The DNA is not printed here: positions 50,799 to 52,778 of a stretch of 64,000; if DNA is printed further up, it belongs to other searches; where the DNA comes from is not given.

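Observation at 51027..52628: Isoprenoid-synthase-like protein with two aspartate-rich motifs, encoded directly after a two-component system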

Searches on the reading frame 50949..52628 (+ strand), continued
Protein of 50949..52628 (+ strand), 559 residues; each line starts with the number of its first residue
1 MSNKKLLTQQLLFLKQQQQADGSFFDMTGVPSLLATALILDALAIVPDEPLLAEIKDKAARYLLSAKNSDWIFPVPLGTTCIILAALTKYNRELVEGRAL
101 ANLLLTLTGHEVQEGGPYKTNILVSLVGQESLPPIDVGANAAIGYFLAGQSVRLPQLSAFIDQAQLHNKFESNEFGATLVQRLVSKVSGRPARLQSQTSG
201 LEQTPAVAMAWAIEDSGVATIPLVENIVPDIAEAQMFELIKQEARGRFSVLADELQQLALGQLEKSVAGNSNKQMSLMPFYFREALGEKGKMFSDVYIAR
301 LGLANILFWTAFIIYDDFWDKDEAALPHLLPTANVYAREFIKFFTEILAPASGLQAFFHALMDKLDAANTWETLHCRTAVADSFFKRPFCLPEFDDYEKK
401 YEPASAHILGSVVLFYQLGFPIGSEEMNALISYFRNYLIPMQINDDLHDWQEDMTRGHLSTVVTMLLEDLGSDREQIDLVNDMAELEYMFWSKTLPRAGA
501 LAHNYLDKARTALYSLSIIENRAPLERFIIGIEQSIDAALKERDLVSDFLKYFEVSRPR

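Call 22: fold_search(model_id=the predicted structure, library=pdb)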
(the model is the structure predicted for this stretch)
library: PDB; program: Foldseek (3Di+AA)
matches with E <= 10: 627; with E <= 0.001: 16
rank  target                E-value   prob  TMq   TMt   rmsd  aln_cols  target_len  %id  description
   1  7y47                  2.3e-05  1.00  0.30  0.24  15.3       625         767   13  Crystal structure of bifunctional miltiradiene synthase from selaginella moellendorffii that complexed with GGPP (released 2022-10-26)
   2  4gp1                  1.3e-04  1.00  0.40  0.63   5.1       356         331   16  Crystal structure of ISOPRENOID SYNTHASE A3MSH1 (TARGET EFI-501992) from pyrobaculum calidifontis complexed with DMAPP (released 2012-08-29)
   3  3p5r_B                1.3e-04  1.00  0.30  0.24  15.7       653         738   11  Crystal Structure of Taxadiene Synthase from Pacific Yew (Taxus brevifolia) in complex with Mg2+ and 2-fluorogeranylge (released 2010-12-29)
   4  4gp2_B                1.4e-04  1.00  0.41  0.65   4.8       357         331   15  Crystal structure of ISOPRENOID SYNTHASE A3MSH1 (TARGET EFI-501992) from pyrobaculum calidifontis complexed with DMAPP (released 2012-10-10)
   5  3p5p                  2.2e-04  1.00  0.30  0.23  15.7       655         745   11  Crystal Structure of Taxadiene Synthase from Pacific Yew (Taxus brevifolia) in complex with Mg2+ and 13-aza-13,14-dihydr (released 2010-12-29)
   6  9a4c_B                2.6e-04  1.00  0.40  0.62  10.6       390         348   14  Integrative model of ACP-HEPS2 by crosslinking MS and deep learning (released 2024-09-18)
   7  4dhd                  3.2e-04  1.00  0.40  0.65   4.6       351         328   17  Crystal structure of isoprenoid synthase A3MSH1 (TARGET EFI-501992) from Pyrobaculum calidifontis (released 2012-02-08)
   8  5jfq_B                3.8e-04  1.00  0.41  0.69   4.8       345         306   14  Geranylgeranyl Pyrophosphate Synthetase from archaeon Geoglobus acetivorans (released 2017-05-24)
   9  9js8_B                4.8e-04  1.00  0.37  0.65   8.0       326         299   19  Crystal structure of OsSPS3 complexed with YH24508 (released 2026-04-08)
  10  4gp2_A                5.9e-04  1.00  0.39  0.61   5.0       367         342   16  Crystal structure of ISOPRENOID SYNTHASE A3MSH1 (TARGET EFI-501992) from pyrobaculum calidifontis complexed with DMAPP (released 2012-10-10)
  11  3aqb_B                6.7e-04  1.00  0.41  0.69   4.5       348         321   11  M. luteus B-P 26 heterodimeric hexaprenyl diphosphate synthase in complex with magnesium (released 2010-11-10)
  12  9v4h_B                6.7e-04  1.00  0.38  0.65   6.0       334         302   16  Prenyltransferase Ord1 Q216A-FSPP (released 2025-10-01)
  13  3mav_D                7.0e-04  1.00  0.38  0.56   8.7       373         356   13  Crystal structure of Plasmodium vivax putative farnesyl pyrophosphate synthase (Pv092040) (released 2010-04-14)
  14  1zw5                  7.6e-04  1.00  0.38  0.58   6.5       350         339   12  X-ray structure of Farnesyl diphosphate synthase protein (released 2005-06-28)
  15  5jfq_A                8.9e-04  1.00  0.38  0.65   5.9       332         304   15  Geranylgeranyl Pyrophosphate Synthetase from archaeon Geoglobus acetivorans (released 2017-05-24)
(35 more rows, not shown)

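Call 32: find_related_loci(query=A1, collection=genome_contigs, flank=6000)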
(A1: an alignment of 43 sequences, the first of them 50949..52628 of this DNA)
Query A1 (559 aa) in genome_contigs; peptide patterns used: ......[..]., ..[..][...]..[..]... (x = any residue, [..] = any of these).
122 stretches matched a pattern; 61 encode a relative of the query (tblastn E <= 1e-3); 60 distinct loci.
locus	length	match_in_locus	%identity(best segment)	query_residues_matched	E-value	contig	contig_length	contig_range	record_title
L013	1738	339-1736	60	1-463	0e+0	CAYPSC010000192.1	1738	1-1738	MAG TPA_asm: uncultured Gammaproteobacteria bacterium isolate SRP257259_co1_137 genome assembly, contig: NODE_144024_len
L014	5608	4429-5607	59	20-409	9e-144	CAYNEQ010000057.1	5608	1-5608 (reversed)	MAG TPA_asm: uncultured Gammaproteobacteria bacterium isolate SRP135725_co3_214 genome assembly, contig: NODE_20929_leng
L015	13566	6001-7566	43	17-553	4e-135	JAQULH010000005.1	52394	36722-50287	MAG: Patescibacteria group bacterium isolate STD1_126 NODE_1213_length_52394_cov_11.274016_Sandtown_D1, whole genome sho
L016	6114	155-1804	41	5-556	4e-128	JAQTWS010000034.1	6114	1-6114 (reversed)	MAG: Candidatus Paceibacterota bacterium isolate STC_116 NODE_35691_length_6114_cov_6.292968_Sandtown_C, whole genome sh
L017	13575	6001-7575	41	7-550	2e-126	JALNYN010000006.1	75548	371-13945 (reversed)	MAG: Candidatus Paceibacterota bacterium isolate SO_2017_GW1 bin 180 NODE_2015_length_75548_cov_3.945824_OW334_2017, who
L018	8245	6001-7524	40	16-554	2e-124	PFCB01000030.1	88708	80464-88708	MAG: Candidatus Magasanikbacteria bacterium CG10_big_fil_rev_8_21_14_0_10_47_10 CG10_8_21_14_0.10_scaffold_457_c, whole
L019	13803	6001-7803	38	14-554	2e-120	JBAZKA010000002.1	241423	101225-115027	MAG: Patescibacteria group bacterium isolate SO_2017_LW4_132 scaffold_143_c1_LW137-91_2017, whole genome shotgun sequenc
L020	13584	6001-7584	41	29-554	6e-119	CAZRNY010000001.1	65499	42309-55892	MAG TPA_asm: uncultured Candidatus Saccharibacteria bacterium isolate binchicken_co220_50 genome assembly, contig: NODE_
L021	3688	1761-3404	39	14-543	4e-121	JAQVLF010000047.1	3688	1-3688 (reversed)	MAG: Candidatus Paceibacterota bacterium isolate STF1_103 NODE_112355_length_3688_cov_11.954226_Sandtown_F1, whole genom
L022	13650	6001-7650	39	13-551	7e-113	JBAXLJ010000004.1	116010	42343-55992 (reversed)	MAG: Candidatus Falkowbacteria bacterium isolate ELA424 MAG424_4, whole genome shotgun sequence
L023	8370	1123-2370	42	75-529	3e-110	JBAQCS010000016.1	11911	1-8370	MAG: Patescibacteria group bacterium isolate MFD12010_ilm_asm_bin15 k127_21350, whole genome shotgun sequence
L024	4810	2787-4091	43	67-553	3e-109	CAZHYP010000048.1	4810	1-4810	MAG TPA_asm: uncultured Gammaproteobacteria bacterium isolate SRP192927_co4_803 genome assembly, contig: NODE_50851_leng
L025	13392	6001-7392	40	52-553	8e-109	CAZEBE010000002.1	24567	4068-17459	MAG TPA_asm: uncultured Gammaproteobacteria bacterium isolate SRP192927_co1_989 genome assembly, contig: NODE_3813_lengt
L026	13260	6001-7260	42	95-542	1e-103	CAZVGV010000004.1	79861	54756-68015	MAG TPA_asm: uncultured Gammaproteobacteria bacterium isolate SRP219642_co6_390 genome assembly, contig: NODE_152_length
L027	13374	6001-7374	43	95-553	2e-111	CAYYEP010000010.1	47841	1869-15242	MAG TPA_asm: uncultured Candidatus Saccharibacteria bacterium isolate SRP192927_co3_458 genome assembly, contig: NODE_12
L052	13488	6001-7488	29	91-551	2e-55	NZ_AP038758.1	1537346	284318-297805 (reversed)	Minisyncoccus archaeiphilus strain PMX.108 chromosome, complete genome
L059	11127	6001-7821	37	6-552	4e-55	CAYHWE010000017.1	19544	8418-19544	MAG TPA_asm: uncultured Gammaproteobacteria bacterium isolate ERP119705_co15_594 genome assembly, contig: NODE_2693_leng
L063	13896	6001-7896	34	5-558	7e-36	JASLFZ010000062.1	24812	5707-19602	MAG: Candidatus Saccharimonadales bacterium isolate SHSU.bins.393 k141_10153186, whole genome shotgun sequence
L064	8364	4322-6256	30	1-553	1e-35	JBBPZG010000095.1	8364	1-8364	MAG: Candidatus Saccharimonadales bacterium isolate bin.36 bin.36_S4Ck141_29736_length_8364_cov_9.0000, whole genome sho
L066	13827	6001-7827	27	19-544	2e-32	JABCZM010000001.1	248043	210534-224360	MAG: Candidatus Saccharibacteria bacterium isolate Inc-BW-C-12-M_MAG58 Ga0210394_10000069, whole genome shotgun sequence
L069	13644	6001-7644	28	73-557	1e-38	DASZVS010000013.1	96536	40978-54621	MAG TPA_asm: Candidatus Saccharimonadales bacterium isolate SMAG_U6137 k141_125070, whole genome shotgun sequence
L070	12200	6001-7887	30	7-554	1e-35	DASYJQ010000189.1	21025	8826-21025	MAG TPA_asm: Candidatus Saccharimonadales bacterium isolate SMAG_U4299 k141_82229, whole genome shotgun sequence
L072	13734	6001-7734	30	6-513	1e-22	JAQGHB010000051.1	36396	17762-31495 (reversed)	MAG: Candidatus Saccharibacteria bacterium isolate RYN_422 scaffold_2239366, whole genome shotgun sequence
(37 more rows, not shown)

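Call 37: search_protein_representatives(alignment_id=A1)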
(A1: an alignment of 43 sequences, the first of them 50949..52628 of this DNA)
Query: 43 sequences, 570 profile positions. Proteins with E-value up to 0.001 (for the whole library): 1601; up to 1e-10: 1421; up to 1e-30: 1088. The best 150 are listed.
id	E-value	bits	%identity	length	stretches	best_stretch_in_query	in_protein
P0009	9.2e-246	833.6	-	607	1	1-569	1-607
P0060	6.3e-239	811.0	-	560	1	1-569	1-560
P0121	3.0e-234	795.6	-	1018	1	1-569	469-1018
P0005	7.3e-231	784.4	-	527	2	218-569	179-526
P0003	2.7e-228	776.0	-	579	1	25-569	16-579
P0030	2.1e-225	766.4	-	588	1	1-569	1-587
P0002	9.3e-221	751.0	-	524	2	227-569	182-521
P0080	3.7e-220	749.1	-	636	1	5-569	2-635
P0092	1.6e-219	747.0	-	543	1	29-569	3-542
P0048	3.9e-219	745.7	-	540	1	22-569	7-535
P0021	2.3e-215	733.2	-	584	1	21-569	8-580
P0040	2.5e-215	733.1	-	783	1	1-529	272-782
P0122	2.4e-210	716.7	-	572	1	47-569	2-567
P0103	1.6e-206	704.0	-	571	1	25-569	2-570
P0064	3.9e-202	689.6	-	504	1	58-568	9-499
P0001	9.7e-194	661.9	-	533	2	207-569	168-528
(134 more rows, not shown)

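Call 40: search_protein_families(library=pfam, proteins=[P0121, P0040, P0004], max_evalue=0.01)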
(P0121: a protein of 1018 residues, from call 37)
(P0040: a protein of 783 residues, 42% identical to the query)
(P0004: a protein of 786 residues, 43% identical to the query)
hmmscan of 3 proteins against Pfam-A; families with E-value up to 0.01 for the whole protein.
P0121 (1018 aa): 4 families
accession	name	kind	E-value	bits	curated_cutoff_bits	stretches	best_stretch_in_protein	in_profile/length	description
PF02518.31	HATPase_c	-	1.1e-19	71.4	26.4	1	352-465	1-110/111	Histidine kinase-, DNA gyrase B-, and HSP90-like ATPase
PF14501.12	HATPase_c_5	-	2.6e-07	30.9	22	1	356-452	5-92/102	GHKL domain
PF03419.18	Peptidase_U4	-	0.0037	17.1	28.4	1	67-231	35-163/284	Sporulation factor SpoIIGA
PF13243.12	SQHop_cyclase_C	-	0.0046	16.5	26.1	0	464-532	156-223/319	Squalene-hopene cyclase C-terminal domain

P0040 (783 aa): 4 families
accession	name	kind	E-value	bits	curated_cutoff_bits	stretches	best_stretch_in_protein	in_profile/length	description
PF02518.31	HATPase_c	-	4.9e-24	85.3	26.4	1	152-263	1-110/111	Histidine kinase-, DNA gyrase B-, and HSP90-like ATPase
PF14501.12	HATPase_c_5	-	4.1e-06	27.1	22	1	157-251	6-93/102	GHKL domain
PF13243.12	SQHop_cyclase_C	-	0.00038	20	26.1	1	264-334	153-222/319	Squalene-hopene cyclase C-terminal domain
PF00512.31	HisKA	-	0.0021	18.5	26.9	1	49-100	5-54/66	His Kinase A (phospho-acceptor) domain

P0004 (786 aa): 2 families
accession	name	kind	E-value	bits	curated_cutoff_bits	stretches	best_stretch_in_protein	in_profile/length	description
PF02518.31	HATPase_c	-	5.6e-21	75.5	26.4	1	119-233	1-110/111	Histidine kinase-, DNA gyrase B-, and HSP90-like ATPase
PF14501.12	HATPase_c_5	-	1.4e-06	28.5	22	1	124-221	6-93/102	GHKL domain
